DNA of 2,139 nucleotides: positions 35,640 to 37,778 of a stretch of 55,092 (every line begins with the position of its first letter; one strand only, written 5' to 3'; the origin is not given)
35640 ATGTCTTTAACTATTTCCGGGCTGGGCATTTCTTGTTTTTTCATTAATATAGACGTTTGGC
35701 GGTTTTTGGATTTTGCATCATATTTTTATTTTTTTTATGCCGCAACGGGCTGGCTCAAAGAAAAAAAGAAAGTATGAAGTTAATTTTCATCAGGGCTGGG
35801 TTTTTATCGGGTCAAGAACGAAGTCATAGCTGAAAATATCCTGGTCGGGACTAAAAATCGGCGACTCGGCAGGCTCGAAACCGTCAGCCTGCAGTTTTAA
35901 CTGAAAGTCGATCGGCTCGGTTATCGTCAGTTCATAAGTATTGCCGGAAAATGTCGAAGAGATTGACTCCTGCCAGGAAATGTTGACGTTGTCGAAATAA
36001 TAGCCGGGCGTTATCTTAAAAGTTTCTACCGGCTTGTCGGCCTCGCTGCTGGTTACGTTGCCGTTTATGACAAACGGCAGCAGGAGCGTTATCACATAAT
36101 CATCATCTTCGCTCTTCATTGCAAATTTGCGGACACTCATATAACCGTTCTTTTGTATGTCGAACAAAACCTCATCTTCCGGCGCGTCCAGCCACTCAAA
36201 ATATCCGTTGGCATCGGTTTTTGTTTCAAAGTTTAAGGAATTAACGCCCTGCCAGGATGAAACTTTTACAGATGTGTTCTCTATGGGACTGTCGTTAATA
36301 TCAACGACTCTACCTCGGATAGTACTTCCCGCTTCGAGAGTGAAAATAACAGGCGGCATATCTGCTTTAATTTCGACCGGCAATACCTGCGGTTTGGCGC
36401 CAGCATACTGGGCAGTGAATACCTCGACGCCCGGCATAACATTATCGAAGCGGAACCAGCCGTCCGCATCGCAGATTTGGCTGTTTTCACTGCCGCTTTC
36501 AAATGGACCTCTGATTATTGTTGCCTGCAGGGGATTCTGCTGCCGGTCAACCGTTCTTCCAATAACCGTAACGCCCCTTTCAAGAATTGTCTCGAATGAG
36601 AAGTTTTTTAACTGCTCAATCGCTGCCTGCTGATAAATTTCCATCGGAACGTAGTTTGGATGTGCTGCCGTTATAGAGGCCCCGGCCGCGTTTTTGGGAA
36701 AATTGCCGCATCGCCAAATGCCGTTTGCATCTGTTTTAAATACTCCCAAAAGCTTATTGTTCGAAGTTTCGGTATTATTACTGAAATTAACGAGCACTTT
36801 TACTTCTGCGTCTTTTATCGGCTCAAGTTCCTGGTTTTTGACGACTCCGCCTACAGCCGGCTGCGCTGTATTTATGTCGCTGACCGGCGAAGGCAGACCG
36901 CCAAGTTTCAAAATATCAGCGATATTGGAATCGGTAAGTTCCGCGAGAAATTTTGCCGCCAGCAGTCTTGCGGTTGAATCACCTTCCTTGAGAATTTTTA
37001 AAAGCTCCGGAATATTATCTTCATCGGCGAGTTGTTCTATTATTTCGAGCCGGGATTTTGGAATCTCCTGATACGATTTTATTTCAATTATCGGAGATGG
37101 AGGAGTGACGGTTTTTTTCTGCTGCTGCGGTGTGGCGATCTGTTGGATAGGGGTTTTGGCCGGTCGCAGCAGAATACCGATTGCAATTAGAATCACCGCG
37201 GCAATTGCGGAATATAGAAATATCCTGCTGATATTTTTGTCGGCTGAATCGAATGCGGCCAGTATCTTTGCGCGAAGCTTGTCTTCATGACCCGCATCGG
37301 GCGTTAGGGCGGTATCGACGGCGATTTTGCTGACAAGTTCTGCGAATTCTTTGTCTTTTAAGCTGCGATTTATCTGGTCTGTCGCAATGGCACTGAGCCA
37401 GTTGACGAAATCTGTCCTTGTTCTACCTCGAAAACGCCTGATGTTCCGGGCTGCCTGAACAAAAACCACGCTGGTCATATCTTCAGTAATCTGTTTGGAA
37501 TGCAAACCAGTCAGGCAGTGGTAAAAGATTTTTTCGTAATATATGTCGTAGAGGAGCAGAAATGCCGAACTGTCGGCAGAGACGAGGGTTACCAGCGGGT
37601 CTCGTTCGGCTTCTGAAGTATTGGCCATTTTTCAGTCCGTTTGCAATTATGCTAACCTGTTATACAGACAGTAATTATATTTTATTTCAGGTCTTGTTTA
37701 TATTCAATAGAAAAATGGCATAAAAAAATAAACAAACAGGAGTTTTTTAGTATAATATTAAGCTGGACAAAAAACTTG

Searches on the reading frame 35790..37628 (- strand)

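Call 75: search_protein_families(library=pfam, proteins=[window:35790-37628:-], max_evalue=0.00001)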
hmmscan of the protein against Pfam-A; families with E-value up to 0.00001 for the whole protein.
window:35790-37628:- (612 aa): 2 families
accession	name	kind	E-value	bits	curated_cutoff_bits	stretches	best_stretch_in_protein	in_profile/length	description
PF13620.12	CarboxypepD_reg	-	4.3e-20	72.3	32.3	1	436-501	1-64/82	Carboxypeptidase regulatory-like domain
PF13715.12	CarbopepD_reg_2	-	1.1e-09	38.7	32.2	0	437-504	1-63/88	CarboxypepD_reg-like domain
